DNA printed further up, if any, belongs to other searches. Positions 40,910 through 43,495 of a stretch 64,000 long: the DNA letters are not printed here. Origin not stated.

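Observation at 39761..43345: Translationally coupled pair: 762-aa hyper-acidic lipoprotein plus outer-membrane beta-barrel (ATGA overlap), marking a diderm envelope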

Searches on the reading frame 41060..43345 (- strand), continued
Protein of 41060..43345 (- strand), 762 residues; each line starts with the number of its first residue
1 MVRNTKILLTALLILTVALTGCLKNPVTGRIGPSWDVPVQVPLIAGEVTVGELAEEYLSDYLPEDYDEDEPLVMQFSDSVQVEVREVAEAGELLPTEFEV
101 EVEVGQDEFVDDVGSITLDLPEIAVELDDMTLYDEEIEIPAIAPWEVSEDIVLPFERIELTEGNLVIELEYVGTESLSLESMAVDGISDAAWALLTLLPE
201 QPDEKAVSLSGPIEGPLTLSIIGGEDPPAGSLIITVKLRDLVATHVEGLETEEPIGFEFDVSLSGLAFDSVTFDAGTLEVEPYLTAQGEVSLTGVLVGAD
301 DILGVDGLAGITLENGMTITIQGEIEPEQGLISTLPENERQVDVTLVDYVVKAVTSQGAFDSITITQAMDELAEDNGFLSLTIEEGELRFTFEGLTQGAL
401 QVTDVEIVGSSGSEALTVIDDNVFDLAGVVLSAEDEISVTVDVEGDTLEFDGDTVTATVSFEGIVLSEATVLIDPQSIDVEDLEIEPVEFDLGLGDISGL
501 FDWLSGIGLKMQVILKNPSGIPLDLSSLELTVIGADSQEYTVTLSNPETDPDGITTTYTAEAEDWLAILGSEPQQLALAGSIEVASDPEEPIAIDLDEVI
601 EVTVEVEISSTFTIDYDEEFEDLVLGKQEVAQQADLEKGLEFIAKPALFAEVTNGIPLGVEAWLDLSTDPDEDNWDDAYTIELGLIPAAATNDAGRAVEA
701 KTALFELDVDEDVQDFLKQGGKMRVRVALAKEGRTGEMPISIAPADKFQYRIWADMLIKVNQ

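Call 43: find_encoding_contigs(protein=P0061, flank=8000, max_places=1)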
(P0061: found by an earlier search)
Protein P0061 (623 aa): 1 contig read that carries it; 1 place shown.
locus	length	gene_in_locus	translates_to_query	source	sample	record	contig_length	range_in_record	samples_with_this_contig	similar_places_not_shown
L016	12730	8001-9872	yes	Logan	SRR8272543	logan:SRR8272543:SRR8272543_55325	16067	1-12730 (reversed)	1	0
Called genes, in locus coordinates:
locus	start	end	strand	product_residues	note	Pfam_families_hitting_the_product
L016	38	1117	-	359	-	PF12698:ABC2_membrane_3, PF01061:ABC2_membrane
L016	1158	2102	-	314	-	PF00005:ABC_tran, PF13175:AAA_15 (faint), PF13304:AAA_21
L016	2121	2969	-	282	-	PF04321:RmlD_sub_bind, PF05368:NmrA (weak), PF01073:3Beta_HSD, PF01370:Epimerase, PF13460:NAD_binding_10, PF16363:GDP_Man_Dehyd, PF13561:adh_short_C2 (weak), PF07993:NAD_binding_4 (weak), +1 more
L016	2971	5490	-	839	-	PF00483:NTP_transferase, PF12804:NTP_transf_3, PF00132:Hexapep (faint), PF25084:LbH_EIF2B, PF25087:GMPPB_C, PF02878:PGM_PMM_I (faint)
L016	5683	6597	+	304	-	PF08450:SGL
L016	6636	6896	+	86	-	-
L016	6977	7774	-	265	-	PF03640:Lipoprotein_15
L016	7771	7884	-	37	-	-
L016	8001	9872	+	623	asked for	-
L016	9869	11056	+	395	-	-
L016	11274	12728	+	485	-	?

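Call 44: search_protein_families(library=pfam, proteins=[L016:9869-11056:+, L014:2-868:+, L013:9391-10707:+, L012:7446-8654:+, L009:3818-5062:+, L016:11274-12728:+], max_evalue=0.1)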
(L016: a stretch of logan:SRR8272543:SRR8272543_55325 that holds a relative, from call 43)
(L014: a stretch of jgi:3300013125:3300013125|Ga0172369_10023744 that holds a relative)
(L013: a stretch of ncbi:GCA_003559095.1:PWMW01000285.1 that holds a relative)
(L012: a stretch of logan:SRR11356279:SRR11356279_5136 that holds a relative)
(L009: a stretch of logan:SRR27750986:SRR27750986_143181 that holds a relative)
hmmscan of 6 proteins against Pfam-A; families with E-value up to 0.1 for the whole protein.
L016:9869-11056:+ (395 aa): 0 families

L014:2-868:+ (288 aa): 3 families
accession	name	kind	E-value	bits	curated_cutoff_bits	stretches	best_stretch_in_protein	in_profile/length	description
PF00723.27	Glyco_hydro_15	-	0.00077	18.9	22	1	34-139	124-219/427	Glycosyl hydrolases family 15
PF17389.8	Bac_rhamnosid6H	-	0.0058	16.4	24.5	1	52-164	115-234/339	Bacterial alpha-L-rhamnosidase 6 hairpin glycosidase domain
PF04034.18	Ribo_biogen_C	-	0.02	15.1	29.9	1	165-263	15-114/127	Ribosome biogenesis protein, C-terminal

L013:9391-10707:+ (438 aa): 1 family
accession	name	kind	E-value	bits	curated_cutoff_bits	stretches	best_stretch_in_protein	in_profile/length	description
PF18990.6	DUF5723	-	1.5e-22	81.2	26.8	1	129-410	90-371/376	Family of unknown function (DUF5723)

L012:7446-8654:+ (402 aa): 1 family
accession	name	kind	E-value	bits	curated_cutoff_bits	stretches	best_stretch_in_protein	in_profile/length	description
PF18990.6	DUF5723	-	1.1e-18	68.6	26.8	1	39-316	1-299/376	Family of unknown function (DUF5723)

L009:3818-5062:+ (414 aa): 2 families
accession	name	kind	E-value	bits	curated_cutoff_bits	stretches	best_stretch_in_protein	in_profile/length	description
PF18990.6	DUF5723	-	3.2e-16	60.4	26.8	1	112-386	89-371/376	Family of unknown function (DUF5723)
PF13505.12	OMP_b-brl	-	0.0043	17.7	28.7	0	311-342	130-161/175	Outer membrane protein beta-barrel domain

L016:11274-12728:+ (485 aa): 4 families
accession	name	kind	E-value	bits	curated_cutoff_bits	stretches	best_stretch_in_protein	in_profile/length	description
PF00664.28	ABC_membrane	-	1.8e-49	169.3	28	1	19-288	2-273/274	ABC transporter transmembrane region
PF00005.33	ABC_tran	-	1.6e-26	94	25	1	352-485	1-121/137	ABC transporter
PF01935.23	DUF87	-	0.044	14.3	23.2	0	365-382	26-43/220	Helicase HerA, central domain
PF13191.12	AAA_16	-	0.052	14.5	32.6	0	363-400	25-61/167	AAA ATPase domain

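Call 61: predict_structure(alignment_id=A3)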
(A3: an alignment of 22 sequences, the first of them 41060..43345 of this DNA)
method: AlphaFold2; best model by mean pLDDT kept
length: 762 residues; sequences in the alignment: 22
mean_pLDDT: 83.9   pTM: 0.60
mean pLDDT of the five models: 83.9, 80.3, 79.1, 78.7, 63.4
residues with pLDDT >= 90: 266; 70-90: 401; 50-70: 95; < 50: 0
segments of 3 or more residues with pLDDT < 50: none
pLDDT, mean of each block of 10 residues (from residue 1): 72 72 54 70 84 71 72 77 90 90 87 71 63 79 83 91 91 91 90 88 92 91 88 90 89 87 84 90 90 89 85 90 92 88 86 88 91 90 96 89 92 90 94 93 91 90 94 90 82 60 70 90 89 88 90 89 80 85 84 93 79 70 72 54 73 90 87 82 89 85 89 81 86 74 86 80 57
secondary structure, 60 per line:
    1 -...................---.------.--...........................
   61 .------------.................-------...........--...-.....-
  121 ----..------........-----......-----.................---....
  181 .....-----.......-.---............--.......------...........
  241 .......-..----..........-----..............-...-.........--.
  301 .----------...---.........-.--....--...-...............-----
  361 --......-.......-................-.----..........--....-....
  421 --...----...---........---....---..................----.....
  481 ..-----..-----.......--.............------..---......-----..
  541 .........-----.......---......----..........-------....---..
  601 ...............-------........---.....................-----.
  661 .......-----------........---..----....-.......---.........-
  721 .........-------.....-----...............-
elements in order (helices of 4 or more, strands of 3 or more residues): H2-20 E34-49 H50-61 E74-83 H84-90 E98-105 E115-119 E133-140 E146-151 E157-173 E177-185 E191-197 E203-214 E217-223 E230-247 E255-264 E270-283 E285-287 E289-297 E312-314 E318-326 E331-334 E341-355 E363-368 H370-376 E378-393 E400-409 E412-415 E417-420 E423-425 E430-432 E436-443 E447-450 E454-471 E476-479 H495-501 E504-516 E528-533 E539-549 E555-561 H565-570 E575-584 E592-595 E599-615 E623-630 H634-642 E643-654 E660-667 E679-686 E696-699 E701-707 H711-719 E721-729 E737-741 E747-761

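Call 71: fold_search(model_id=the predicted structure, library=pdb)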
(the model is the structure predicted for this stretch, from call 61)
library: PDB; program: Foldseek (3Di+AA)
matches with E <= 10: 1580; with E <= 0.001: 31
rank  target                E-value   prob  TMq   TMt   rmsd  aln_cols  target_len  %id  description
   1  8k35_A                9.1e-07  0.41  0.08  0.07  63.4       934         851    8  Structure of the bacteriophage lambda tail tip complex (released 2023-11-15)
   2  9e7m_Ja               9.3e-06  0.33  0.09  0.08  65.5      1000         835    9  In situ cryoEM structure of bacteriophage Ur-lambda tail tip complex (released 2025-11-05)
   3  9vql_B                2.8e-05  0.89  0.11  0.10  57.6       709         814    9  Cryo-EM structure of the dimeric Elapor1 mutant (released 2025-07-23)
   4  6nob                  3.0e-05  0.18  0.07  0.08  52.2       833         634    8  Structure of Glycoside Hydrolase family 32 from Bifidobacterium adolescentis (released 2020-01-22)
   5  9eui_Q                3.5e-05  0.28  0.09  0.08  46.5       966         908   10  Cryo-EM structure of Staphylococcus aureus bacteriophage phi812 baseplate in the post-contraction state - complete (released 2025-04-09)
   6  7vnj_A                1.0e-04  0.41  0.08  0.12  48.1       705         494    7  Complex structure of Clostridioides difficile enzymatic component (CDTa) and binding component (CDTb) pore with short  (released 2022-10-26)
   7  8iyk_F                1.4e-04  0.33  0.11  0.10  61.6       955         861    7  Tail tip conformation 1 of phage lambda tail (released 2023-10-18)
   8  6qfk_A                1.5e-04  0.47  0.09  0.06  32.0       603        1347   11  EngBF DARPin Fusion 4b G10 (released 2019-11-06)
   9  9vql_A                1.7e-04  0.72  0.10  0.10  47.1       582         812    8  Cryo-EM structure of the dimeric Elapor1 mutant (released 2025-07-23)
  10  4gz9_A                1.7e-04  0.44  0.10  0.13  47.6       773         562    9  Mouse Neuropilin-1, extracellular domains 1-4 (a1a2b1b2) (released 2012-10-17)
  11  6qev_B                1.7e-04  0.35  0.09  0.05  32.3       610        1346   10  EngBF DARPin Fusion 4b B6 (released 2019-11-06)
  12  6qep                  2.1e-04  0.41  0.09  0.06  31.8       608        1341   10  EngBF DARPin Fusion 4b H14 (released 2019-11-06)
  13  8a1a_A                2.5e-04  0.41  0.09  0.05  31.7       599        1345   11  Structure of a leucinostatin derivative determined by host lattice display : L1F11V1 construct (released 2022-12-07)
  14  3wnl_A                3.2e-04  0.92  0.11  0.11  25.0       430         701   11  D308A mutant of Bacillus circulans T-3040 cycloisomaltooligosaccharide glucanotransferase complexed with isomaltohexao (released 2014-02-05)
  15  8a19_A                3.2e-04  0.38  0.09  0.06  31.9       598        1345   10  Structure of a leucinostatin derivative determined by host lattice display : L1E4V1 construct (released 2022-12-07)
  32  4h3w_B                1.0e-03  0.99  0.20  0.40  24.0       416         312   13  Crystal structure of a putative secreted protein (BDI_1231) from Parabacteroides distasonis ATCC 8503 at 2.00 A resolu (released 2012-11-14)
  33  4h3w_A                1.0e-03  0.99  0.19  0.38  29.9       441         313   12  Crystal structure of a putative secreted protein (BDI_1231) from Parabacteroides distasonis ATCC 8503 at 2.00 A resolu (released 2012-11-14)
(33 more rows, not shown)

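Call 72: find_encoding_contigs(protein=P0039, flank=5000, max_places=2)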
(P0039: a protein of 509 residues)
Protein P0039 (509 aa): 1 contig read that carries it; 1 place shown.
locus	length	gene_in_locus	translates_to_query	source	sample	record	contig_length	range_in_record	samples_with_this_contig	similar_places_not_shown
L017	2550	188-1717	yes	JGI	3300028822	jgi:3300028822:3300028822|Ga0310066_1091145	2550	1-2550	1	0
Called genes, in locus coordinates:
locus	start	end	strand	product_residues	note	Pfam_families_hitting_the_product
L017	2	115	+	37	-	?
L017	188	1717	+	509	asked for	-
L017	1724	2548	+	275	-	?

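Call 73: find_encoding_contigs(protein=P0049, flank=5000, max_places=2)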
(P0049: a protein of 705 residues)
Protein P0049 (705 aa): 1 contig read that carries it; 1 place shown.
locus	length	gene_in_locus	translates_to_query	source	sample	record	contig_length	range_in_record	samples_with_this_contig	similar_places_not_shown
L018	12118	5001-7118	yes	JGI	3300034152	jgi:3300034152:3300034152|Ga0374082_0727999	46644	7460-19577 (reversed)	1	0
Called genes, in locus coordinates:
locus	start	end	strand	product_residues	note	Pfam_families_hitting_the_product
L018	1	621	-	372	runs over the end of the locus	PF01168:Ala_racemase_N, PF14031:D-ser_dehydrat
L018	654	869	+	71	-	-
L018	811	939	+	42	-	-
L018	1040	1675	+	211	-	PF23023:Anti-Pycsar_Apyc1, PF00753:Lactamase_B, PF12706:Lactamase_B_2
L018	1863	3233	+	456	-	-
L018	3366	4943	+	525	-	PF03853:YjeF_N, PF01256:Carb_kinase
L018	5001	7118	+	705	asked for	-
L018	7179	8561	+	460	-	PF18990:DUF5723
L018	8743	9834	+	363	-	PF04143:Sulf_transp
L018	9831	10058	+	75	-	PF01206:TusA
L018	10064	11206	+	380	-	PF00155:Aminotran_1_2, PF00266:Aminotran_5, PF01053:Cys_Met_Meta_PP, PF01212:Beta_elim_lyase, PF01041:DegT_DnrJ_EryC1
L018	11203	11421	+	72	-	PF11823:Se_S_carrier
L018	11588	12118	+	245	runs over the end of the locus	PF13505:OMP_b-brl (faint), PF13557:Phenol_MetA_deg (weak)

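Call 74: search_protein_families(library=pfam, proteins=[L017:1724-2548:+, L018:7179-8561:+, L018:1863-3233:+], max_evalue=0.1)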
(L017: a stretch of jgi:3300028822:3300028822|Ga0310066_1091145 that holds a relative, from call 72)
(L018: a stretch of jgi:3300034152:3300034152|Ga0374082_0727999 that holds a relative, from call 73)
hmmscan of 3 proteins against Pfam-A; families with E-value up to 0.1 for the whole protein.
L017:1724-2548:+ (275 aa): 1 family
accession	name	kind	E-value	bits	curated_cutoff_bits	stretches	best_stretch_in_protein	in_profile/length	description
PF18990.6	DUF5723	-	8.6e-07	29.4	26.8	1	39-200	8-164/376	Family of unknown function (DUF5723)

L018:7179-8561:+ (460 aa): 1 family
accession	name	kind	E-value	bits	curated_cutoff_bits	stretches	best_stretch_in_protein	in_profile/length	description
PF18990.6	DUF5723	-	1.3e-15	58.5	26.8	1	87-363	10-303/376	Family of unknown function (DUF5723)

L018:1863-3233:+ (456 aa): 3 families
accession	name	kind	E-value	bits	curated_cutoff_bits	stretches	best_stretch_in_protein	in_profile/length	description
PF13180.12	PDZ_2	-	0.0077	16.9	27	1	42-107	12-78/80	PDZ domain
PF14979.11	TMEM52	-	0.024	15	26.4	1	8-57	17-66/132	Transmembrane 52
PF17820.7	PDZ_6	-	0.071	13.3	27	0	54-87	10-43/54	PDZ domain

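Call 75: find_encoding_contigs(protein=P0041, flank=5000, max_places=2)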
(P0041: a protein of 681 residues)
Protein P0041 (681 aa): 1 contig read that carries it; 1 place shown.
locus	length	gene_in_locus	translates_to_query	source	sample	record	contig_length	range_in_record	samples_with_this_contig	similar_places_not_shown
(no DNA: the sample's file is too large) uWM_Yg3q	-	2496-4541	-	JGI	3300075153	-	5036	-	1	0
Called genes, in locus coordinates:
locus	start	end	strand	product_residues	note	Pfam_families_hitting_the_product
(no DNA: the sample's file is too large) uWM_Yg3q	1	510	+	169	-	?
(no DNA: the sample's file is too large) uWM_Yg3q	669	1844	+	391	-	PF12895:ANAPC3 (faint), PF13424:TPR_12 (faint), PF25060:ARM_TT21_2nd (faint), PF00515:TPR_1 (faint), PF07719:TPR_2 (faint), PF13176:TPR_7 (faint), PF14559:TPR_19 (weak), PF13414:TPR_11 (weak), +7 more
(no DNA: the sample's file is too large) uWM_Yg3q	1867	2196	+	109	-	PF11950:DUF3467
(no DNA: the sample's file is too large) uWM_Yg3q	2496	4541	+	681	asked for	-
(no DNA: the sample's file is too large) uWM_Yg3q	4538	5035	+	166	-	?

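Call 82: find_related_loci(query=A6, collection=metagenome_contigs, flank=4000)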
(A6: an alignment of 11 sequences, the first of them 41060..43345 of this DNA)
Query A6 (762 aa) in metagenome_contigs; peptide patterns used: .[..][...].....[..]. (x = any residue, [..] = any of these).
67 stretches matched a pattern; 7 encode a relative of the query (tblastn E <= 1e-3); 7 distinct loci.
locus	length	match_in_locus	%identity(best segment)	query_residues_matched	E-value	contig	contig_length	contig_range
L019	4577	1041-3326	100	1-762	0e+0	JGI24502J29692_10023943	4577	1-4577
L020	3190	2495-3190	100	1-232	1e-145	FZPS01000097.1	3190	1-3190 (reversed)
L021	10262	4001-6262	39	2-762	2e-141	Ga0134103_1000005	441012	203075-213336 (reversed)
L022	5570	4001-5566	43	2-525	7e-105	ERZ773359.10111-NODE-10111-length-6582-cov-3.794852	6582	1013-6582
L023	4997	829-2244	52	3-762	6e-14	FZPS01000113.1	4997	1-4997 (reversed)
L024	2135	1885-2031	57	8-56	5e-14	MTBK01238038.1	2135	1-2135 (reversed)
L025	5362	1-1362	56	22-762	6e-11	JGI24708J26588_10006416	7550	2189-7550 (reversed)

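Call 84: search_protein_families(library=ncbifam, proteins=[L018:7179-8561:+, L012:7446-8654:+, L013:9391-10707:+], max_evalue=0.00001)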
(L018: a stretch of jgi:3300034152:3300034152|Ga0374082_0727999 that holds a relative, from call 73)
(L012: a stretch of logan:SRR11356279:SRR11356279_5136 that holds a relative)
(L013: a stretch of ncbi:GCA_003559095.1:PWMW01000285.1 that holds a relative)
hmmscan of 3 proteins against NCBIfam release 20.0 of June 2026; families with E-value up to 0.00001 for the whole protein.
L018:7179-8561:+ (460 aa): 0 families

L012:7446-8654:+ (402 aa): 0 families

L013:9391-10707:+ (438 aa): 0 families
